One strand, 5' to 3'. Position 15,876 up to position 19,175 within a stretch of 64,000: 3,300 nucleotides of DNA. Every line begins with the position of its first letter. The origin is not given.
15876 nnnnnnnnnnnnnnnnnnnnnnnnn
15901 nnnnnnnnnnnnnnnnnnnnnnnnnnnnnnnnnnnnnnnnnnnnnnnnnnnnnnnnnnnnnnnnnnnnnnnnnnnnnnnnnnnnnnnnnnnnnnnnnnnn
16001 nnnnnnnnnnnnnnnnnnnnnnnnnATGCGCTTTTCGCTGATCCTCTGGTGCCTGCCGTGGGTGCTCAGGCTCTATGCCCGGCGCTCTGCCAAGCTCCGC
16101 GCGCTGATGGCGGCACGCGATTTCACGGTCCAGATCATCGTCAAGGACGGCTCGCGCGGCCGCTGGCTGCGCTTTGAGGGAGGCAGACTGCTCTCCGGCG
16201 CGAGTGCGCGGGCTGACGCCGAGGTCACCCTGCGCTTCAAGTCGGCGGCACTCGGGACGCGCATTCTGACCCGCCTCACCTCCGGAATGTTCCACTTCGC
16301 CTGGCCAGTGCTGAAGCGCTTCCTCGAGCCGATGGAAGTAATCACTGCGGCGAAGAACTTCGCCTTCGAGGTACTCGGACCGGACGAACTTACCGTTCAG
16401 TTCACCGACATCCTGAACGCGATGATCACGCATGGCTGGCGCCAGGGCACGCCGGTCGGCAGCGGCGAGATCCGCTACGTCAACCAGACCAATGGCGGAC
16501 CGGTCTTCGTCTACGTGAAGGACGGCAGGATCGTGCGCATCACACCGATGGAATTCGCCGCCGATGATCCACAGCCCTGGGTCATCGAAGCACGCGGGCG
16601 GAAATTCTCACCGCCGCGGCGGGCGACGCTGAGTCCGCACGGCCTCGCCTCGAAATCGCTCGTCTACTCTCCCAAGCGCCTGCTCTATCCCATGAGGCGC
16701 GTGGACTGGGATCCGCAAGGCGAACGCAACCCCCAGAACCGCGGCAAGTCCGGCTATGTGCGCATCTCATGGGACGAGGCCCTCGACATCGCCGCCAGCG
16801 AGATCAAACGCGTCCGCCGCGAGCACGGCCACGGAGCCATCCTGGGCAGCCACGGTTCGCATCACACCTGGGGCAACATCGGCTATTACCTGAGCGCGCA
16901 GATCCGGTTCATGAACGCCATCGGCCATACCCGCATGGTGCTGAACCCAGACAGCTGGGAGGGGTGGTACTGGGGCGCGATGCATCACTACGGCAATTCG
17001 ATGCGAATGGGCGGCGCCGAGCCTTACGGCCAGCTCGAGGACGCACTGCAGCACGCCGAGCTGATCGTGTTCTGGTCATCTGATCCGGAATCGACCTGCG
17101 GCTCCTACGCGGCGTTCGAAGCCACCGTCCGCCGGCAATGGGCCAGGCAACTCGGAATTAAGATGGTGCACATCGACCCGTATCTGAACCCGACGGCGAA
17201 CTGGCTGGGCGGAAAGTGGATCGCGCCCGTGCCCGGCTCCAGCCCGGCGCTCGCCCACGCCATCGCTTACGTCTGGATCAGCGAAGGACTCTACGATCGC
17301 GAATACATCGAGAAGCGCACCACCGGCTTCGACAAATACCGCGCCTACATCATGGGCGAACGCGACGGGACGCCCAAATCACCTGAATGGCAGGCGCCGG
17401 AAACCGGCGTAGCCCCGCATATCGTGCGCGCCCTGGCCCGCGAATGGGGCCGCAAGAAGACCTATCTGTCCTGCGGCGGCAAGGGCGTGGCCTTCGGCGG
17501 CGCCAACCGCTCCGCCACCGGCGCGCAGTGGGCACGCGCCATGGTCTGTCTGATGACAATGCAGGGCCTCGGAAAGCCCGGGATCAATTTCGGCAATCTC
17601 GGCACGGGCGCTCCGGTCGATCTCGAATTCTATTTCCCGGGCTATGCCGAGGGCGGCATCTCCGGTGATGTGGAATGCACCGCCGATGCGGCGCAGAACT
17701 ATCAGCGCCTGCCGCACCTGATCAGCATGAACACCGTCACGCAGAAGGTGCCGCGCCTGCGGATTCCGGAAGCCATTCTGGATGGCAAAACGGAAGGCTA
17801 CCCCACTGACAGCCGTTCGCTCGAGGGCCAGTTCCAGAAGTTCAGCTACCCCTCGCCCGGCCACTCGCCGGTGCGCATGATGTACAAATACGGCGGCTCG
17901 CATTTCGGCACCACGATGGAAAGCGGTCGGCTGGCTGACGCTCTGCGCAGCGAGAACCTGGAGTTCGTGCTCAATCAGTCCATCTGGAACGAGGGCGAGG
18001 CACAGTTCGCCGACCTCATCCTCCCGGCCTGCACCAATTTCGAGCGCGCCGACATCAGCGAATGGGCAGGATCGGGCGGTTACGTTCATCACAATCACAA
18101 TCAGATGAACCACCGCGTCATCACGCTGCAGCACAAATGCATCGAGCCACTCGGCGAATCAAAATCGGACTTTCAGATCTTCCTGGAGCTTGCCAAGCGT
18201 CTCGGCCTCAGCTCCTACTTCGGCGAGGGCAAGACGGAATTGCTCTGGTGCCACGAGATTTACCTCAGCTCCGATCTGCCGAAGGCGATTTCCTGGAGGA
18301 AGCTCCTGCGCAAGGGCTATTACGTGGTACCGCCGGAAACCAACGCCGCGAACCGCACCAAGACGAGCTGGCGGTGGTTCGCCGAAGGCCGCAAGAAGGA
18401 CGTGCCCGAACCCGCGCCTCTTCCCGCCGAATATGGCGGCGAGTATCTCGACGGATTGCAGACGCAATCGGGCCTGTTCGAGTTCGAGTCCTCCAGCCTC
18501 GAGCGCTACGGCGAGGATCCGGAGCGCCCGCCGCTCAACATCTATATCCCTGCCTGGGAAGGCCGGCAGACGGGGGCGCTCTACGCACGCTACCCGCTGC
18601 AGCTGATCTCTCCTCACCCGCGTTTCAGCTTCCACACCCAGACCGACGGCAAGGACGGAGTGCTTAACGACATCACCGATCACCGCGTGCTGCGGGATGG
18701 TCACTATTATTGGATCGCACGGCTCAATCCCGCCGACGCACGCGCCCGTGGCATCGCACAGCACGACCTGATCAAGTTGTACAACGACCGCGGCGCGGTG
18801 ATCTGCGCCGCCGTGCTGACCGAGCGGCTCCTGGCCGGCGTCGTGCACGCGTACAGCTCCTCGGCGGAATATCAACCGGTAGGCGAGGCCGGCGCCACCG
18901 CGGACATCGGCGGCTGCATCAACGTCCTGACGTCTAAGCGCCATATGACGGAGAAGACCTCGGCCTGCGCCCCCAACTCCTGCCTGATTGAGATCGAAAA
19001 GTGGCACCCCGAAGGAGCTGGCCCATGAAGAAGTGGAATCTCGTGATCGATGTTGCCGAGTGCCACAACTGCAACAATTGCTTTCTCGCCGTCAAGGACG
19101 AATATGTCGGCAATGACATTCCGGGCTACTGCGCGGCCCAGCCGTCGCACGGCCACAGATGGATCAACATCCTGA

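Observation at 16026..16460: N-terminal hydrophobic helix plus SCP2-like lipid-binding domain fused to an AthL-like hydroxylase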

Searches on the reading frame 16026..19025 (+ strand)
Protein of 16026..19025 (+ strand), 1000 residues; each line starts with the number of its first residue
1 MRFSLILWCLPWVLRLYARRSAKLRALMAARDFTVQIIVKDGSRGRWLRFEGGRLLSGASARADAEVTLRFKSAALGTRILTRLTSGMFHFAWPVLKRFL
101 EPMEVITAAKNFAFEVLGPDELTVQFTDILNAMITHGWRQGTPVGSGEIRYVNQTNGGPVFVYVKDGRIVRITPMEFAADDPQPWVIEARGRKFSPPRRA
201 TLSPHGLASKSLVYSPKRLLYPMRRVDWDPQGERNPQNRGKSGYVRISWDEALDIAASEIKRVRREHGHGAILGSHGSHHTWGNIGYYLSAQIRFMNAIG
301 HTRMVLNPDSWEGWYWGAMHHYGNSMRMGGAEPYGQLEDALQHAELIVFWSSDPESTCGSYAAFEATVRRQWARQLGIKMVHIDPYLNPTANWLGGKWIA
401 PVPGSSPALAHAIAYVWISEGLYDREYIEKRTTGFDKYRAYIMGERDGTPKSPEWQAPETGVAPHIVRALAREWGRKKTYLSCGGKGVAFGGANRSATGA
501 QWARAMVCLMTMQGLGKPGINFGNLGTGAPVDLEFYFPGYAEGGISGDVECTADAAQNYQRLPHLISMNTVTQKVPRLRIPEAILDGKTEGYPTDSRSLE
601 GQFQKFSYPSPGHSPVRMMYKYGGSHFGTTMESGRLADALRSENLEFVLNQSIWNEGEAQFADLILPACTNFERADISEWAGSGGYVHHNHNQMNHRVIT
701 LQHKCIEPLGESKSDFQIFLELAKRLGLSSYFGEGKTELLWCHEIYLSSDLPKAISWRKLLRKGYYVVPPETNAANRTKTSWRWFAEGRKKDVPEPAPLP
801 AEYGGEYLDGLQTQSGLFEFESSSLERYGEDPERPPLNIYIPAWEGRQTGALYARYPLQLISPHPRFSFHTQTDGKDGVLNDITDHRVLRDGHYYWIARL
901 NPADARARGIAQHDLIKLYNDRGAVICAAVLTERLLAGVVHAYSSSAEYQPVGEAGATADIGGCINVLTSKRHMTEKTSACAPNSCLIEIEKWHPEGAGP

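Call 3: search_protein_families(library=pfam, proteins=[window:16026-19025:+], max_evalue=1)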
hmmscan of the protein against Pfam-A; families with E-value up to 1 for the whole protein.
window:16026-19025:+ (1000 aa): 4 families
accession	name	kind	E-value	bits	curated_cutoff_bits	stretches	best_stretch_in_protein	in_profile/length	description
PF00384.28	Molybdopterin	-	1.6e-29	103.5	24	1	218-725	1-353/353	Molybdopterin oxidoreductase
PF21423.2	AhtL-like_1st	-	3.3e-27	94.3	27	1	158-212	1-55/55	Pyrogallol hydroxytransferase large subunit-like, domain 1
PF01568.27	Molydop_binding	-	1.4e-14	54.5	26.8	1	858-986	1-109/110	Molydopterin dinucleotide binding domain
PF18364.6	Molybdopterin_N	-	0.031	14.7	26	1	158-178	6-26/41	Molybdopterin oxidoreductase N-terminal domain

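Call 4: search_protein_families(library=ncbifam, proteins=[window:16026-19025:+], max_evalue=1)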
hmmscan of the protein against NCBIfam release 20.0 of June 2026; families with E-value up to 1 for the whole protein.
window:16026-19025:+ (1000 aa): 22 families
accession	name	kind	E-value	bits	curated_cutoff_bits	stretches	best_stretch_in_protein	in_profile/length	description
TIGR00509.1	bisC_fam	subfamily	9.4e-96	321.7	1017.55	1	211-994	37-755/772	molybdopterin guanine dinucleotide-containing S/N-oxide reductase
TIGR02166.1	dmsA_ynfE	subfamily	5.6e-82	276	777.7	2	159-527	58-403/794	DMSO/selenate family reductase complex A subunit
NF011682.0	PRK15102.1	equivalog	1.8e-81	274.5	909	1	210-994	85-811/829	trimethylamine-N-oxide reductase TorA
TIGR02164.1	torA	equivalog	1.1e-77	262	1465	1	210-994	81-807/824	trimethylamine-N-oxide reductase TorA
NF011566.1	PRK14990.1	exception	1.1e-53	182.4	1600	2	206-527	107-420/814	dimethylsulfoxide reductase subunit A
NF041884.1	selenate_YnfF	exception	3.8e-47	160.7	1650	2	213-527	100-400/798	selenate/tellurate reductase subunit YnfF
NF041885.1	selenate_YnfE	exception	3.3e-46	157.5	1675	2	211-527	101-407/805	selenate/tellurate reductase subunit YnfE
TIGR03479.1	DMSO_red_II_alp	subfamily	4.4e-41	140.9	984.75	3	159-432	71-307/913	molybdopterin-dependent oxidoreductase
TIGR01591.1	Fdh-alpha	equivalog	8.8e-33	113.3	666.25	3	186-489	21-289/672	formate dehydrogenase subunit alpha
NF012032.0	PRK15488.1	equivalog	2.7e-29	101.7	694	3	375-474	225-317/759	thiosulfate reductase PhsA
TIGR01580.1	narG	equivalog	1.4e-15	56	1084.15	3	858-969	1087-1189/1235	nitrate reductase subunit alpha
NF047855.1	AssmNtatRedNasC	equivalog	7.9e-15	54.2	1100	3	373-525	205-346/708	assimilatory nitrate reductase catalytic subunit NasC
NF041783.2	mnquin_red_QrcB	equivalog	6.5e-14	51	440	2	199-491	88-340/695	menaquinone reductase molybdopterin-binding-like subunit QrcB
NF041714.1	arsenate_red_ArrA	equivalog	1.1e-13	50.3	1600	2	187-440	74-304/848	arsenate respiratory reductase molybdopterin-containing subunit ArrA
NF042978.1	EthbenzDh_ebdA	equivalog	9.2e-11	40.2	2000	1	206-432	130-329/977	ethylbenzene dehydrogenase subunit alpha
NF041323.1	Nitr_red_NasA_Halo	equivalog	1.1e-08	34.1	1000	1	229-519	46-308/673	assimilatory nitrate reductase NasA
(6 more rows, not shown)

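Call 19: find_homologous_proteins(query=window:16026-19025:+, max_evalue=1e-50)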
Query window:16026-19025:+ (1000 aa): 3926 proteins with E <= 1e-50 among 8000 candidates; the best 120 are listed.
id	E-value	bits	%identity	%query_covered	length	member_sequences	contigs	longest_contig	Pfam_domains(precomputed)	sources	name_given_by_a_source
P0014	0.0e+0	2159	90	100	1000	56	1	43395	PF21423.3,PF00384.28,PF01568.28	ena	-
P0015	0.0e+0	2121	88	100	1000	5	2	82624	PF21423.3,PF00384.28,PF01568.28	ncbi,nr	ncbi:MAG: molybdopterin-dependent oxidoreductase [Alphaproteobacteria bacterium]|nr:molybdopterin-de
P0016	0.0e+0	2011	84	99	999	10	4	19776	PF21423.3,PF00384.28,PF01568.28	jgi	-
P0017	0.0e+0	1956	80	100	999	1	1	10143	PF21423.3,PF00384.28,PF01568.28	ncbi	-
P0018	0.0e+0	1896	78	100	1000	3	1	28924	PF21423.3,PF00384.28,PF01568.28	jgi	jgi:molybdopterin guanine dinucleotide-containing S/N-oxide reductase-like protein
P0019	0.0e+0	1895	78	99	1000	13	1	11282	PF21423.3,PF00384.28,PF01568.28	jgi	jgi:molybdopterin guanine dinucleotide-containing S/N-oxide reductase-like protein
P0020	0.0e+0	1866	77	99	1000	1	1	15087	PF21423.3,PF00384.28,PF01568.28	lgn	-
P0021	0.0e+0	1860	76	100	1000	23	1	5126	PF21423.3,PF00384.28,PF01568.28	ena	-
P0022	0.0e+0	1849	77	99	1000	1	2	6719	PF21423.3,PF00384.28,PF01568.28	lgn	-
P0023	0.0e+0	1837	76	100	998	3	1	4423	PF21423.3,PF00384.28,PF01568.28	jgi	jgi:molybdopterin guanine dinucleotide-containing S/N-oxide reductase-like protein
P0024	0.0e+0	1836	76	99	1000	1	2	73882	PF21423.3,PF00384.28,PF01568.28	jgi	jgi:trimethylamine-N-oxide reductase (cytochrome c)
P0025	0.0e+0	1833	75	100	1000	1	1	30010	PF21423.3,PF00384.28,PF01568.28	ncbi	-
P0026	0.0e+0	1832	75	100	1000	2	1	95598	PF21423.3,PF00384.28,PF01568.28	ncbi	ncbi:MAG: molybdopterin-dependent oxidoreductase [Steroidobacteraceae bacterium]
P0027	0.0e+0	1819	75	100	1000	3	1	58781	PF21423.3,PF00384.28,PF01568.28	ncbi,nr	ncbi:MAG: molybdopterin-dependent oxidoreductase [Hyphomicrobiales bacterium]|nr:molybdopterin-depen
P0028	0.0e+0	1804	74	100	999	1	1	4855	PF21423.3,PF00384.28,PF01568.28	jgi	jgi:trimethylamine-N-oxide reductase (cytochrome c)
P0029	0.0e+0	1802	74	100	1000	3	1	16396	PF21423.3,PF00384.28,PF01568.28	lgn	-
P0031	0.0e+0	1800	74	99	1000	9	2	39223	PF21423.3,PF00384.28,PF01568.28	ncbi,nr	ncbi:MAG: molybdopterin-dependent oxidoreductase [Hyphomicrobiales bacterium]|nr:molybdopterin-depen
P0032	0.0e+0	1794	73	99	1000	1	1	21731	PF21423.3,PF00384.28,PF01568.28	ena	-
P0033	0.0e+0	1792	73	100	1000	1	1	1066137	PF21423.3,PF00384.28,PF01568.28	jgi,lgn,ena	-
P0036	0.0e+0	1761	72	99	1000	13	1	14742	PF21423.3,PF00384.28,PF01568.28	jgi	jgi:trimethylamine-N-oxide reductase (cytochrome c)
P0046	0.0e+0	1626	69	99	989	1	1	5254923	PF21423.3,PF00384.28,PF01568.28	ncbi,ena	-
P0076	0.0e+0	1486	64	99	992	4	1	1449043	PF21423.3,PF00384.28,PF01568.28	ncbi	-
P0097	0.0e+0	1450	62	100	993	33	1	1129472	PF21423.3,PF00384.28,PF01568.28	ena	-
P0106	0.0e+0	1445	62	99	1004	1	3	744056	PF21423.3,PF00384.28,PF01568.28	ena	-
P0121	0.0e+0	1425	61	99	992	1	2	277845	PF21423.3,PF00384.28,PF01568.28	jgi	jgi:trimethylamine-N-oxide reductase (cytochrome c)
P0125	0.0e+0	1416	61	99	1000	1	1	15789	PF21423.3,PF00384.28,PF01568.28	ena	-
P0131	0.0e+0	1408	61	99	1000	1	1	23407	PF21423.3,PF00384.28,PF01568.28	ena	-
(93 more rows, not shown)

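Call 54: search_solved_structures(query=window:16026-19025:+, max_evalue=1e-20, show_alignments=1)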
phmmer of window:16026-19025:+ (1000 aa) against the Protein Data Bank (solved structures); distinct sequences matched with E-value up to 1e-20: 12.
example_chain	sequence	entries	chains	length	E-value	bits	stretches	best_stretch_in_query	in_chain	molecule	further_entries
4v4c_A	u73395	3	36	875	2.2e-283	945.9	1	149-994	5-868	Pyrogallol hydroxytransferase large subunit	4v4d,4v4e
1eu1_A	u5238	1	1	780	1.2e-70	241.6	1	203-747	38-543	DIMETHYL SULFOXIDE REDUCTASE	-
7l5i_A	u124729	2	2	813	3.3e-66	227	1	212-993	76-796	Trimethylamine-N-oxide reductase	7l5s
1dms_A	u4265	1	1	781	1.6e-65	224.7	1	211-746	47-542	DMSO REDUCTASE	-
4dmr_A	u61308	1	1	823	4.6e-64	219.9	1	203-746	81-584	DMSO REDUCTASE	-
1e60_A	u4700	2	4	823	6e-64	219.5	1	203-746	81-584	Dimethyl sulfoxide/trimethylamine N-oxide reductase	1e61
1dmr_A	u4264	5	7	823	7e-64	219.2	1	203-746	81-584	DMSO REDUCTASE | Dimethyl sulfoxide/trimethylamine N-oxide reductase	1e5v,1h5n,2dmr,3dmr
1e18_A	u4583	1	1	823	8e-64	219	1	203-746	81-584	DMSO REDUCTASE.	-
1tmo_A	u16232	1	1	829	1.3e-57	198.5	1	210-994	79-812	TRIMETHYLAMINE N-OXIDE REDUCTASE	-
9h4t_A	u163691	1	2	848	7.6e-57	195.9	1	213-523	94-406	Trimethylamine-N-oxide reductase 1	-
4ydd_A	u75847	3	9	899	4.3e-23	84.2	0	150-432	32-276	DMSO reductase family type II enzyme, molybdopterin subunit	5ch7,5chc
5e7o_A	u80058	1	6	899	9.8e-23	83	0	150-432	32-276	DMSO reductase family type II enzyme, molybdopterin subunit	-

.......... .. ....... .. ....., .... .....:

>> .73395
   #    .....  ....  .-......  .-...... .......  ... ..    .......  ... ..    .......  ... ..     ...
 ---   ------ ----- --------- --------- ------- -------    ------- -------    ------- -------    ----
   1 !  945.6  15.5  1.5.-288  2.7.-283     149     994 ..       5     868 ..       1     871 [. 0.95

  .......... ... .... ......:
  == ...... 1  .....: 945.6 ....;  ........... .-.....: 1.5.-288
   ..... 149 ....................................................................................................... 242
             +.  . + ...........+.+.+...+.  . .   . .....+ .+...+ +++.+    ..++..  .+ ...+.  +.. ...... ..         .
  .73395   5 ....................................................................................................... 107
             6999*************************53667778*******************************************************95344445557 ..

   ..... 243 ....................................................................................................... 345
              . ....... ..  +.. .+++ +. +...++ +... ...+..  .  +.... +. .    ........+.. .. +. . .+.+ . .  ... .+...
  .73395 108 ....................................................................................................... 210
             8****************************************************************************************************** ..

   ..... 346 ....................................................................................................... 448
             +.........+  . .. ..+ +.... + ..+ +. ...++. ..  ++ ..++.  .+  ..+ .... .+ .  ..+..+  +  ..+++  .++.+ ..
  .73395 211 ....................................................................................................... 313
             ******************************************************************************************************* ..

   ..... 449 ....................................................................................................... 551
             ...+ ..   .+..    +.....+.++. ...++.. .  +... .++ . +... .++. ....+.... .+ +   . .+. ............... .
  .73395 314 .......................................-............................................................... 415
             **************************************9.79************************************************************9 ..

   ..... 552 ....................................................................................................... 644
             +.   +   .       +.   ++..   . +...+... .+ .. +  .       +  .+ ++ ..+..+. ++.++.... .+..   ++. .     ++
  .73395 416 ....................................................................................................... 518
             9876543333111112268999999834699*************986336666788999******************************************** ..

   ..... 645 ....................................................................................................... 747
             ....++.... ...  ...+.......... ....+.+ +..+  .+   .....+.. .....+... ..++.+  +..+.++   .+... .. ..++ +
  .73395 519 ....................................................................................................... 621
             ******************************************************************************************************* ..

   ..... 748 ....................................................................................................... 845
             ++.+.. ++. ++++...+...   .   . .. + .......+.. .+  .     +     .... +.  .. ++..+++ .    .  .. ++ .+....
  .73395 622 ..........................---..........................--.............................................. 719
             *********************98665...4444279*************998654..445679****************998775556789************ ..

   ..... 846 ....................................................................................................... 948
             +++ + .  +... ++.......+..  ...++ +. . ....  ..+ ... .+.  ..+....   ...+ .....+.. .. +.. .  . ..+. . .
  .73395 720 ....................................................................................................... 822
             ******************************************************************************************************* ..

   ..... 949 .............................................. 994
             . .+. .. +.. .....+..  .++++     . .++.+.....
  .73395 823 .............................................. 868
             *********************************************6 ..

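Call 70: find_encoding_contigs(protein=P0046, flank=10000, max_places=2)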
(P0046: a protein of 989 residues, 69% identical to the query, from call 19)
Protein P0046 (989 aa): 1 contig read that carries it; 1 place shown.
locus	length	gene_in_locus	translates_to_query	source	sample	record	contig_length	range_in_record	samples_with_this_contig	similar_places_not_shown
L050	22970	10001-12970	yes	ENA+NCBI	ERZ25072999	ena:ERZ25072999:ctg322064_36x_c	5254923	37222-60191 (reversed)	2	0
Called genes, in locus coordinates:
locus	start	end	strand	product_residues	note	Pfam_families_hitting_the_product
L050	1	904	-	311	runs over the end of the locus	PF07549:Sec_GG (weak), PF02355:SecD_SecF_C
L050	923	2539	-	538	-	PF21760:SecD_1st, PF22599:SecDF_P1_head, PF02355:SecD_SecF_C, PF03176:MMPL (weak)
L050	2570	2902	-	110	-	PF02699:YajC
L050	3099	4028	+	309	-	PF05673:DUF815, PF13191:AAA_16 (weak)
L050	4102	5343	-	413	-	PF01476:LysM, PF23446:LysM1_NFP_LYK (faint), PF23473:LysM3_LYK4_5 (faint), PF01476:LysM, PF01551:Peptidase_M23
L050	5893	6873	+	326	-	PF04909:Amidohydro_2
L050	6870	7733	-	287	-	PF01135:PCMT, PF13649:Methyltransf_25 (faint)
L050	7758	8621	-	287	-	PF01557:FAA_hydrolase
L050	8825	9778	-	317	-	-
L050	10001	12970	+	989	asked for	PF21423:AhtL-like_1st, PF00384:Molybdopterin, PF01568:Molydop_binding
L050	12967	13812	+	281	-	PF12838:Fer4_7 (faint), PF13247:Fer4_11, PF13620:CarboxypepD_reg (weak)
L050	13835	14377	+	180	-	PF00903:Glyoxalase, PF13669:Glyoxalase_4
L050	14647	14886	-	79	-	-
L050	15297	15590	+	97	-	-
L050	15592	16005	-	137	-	PF09917:DUF2147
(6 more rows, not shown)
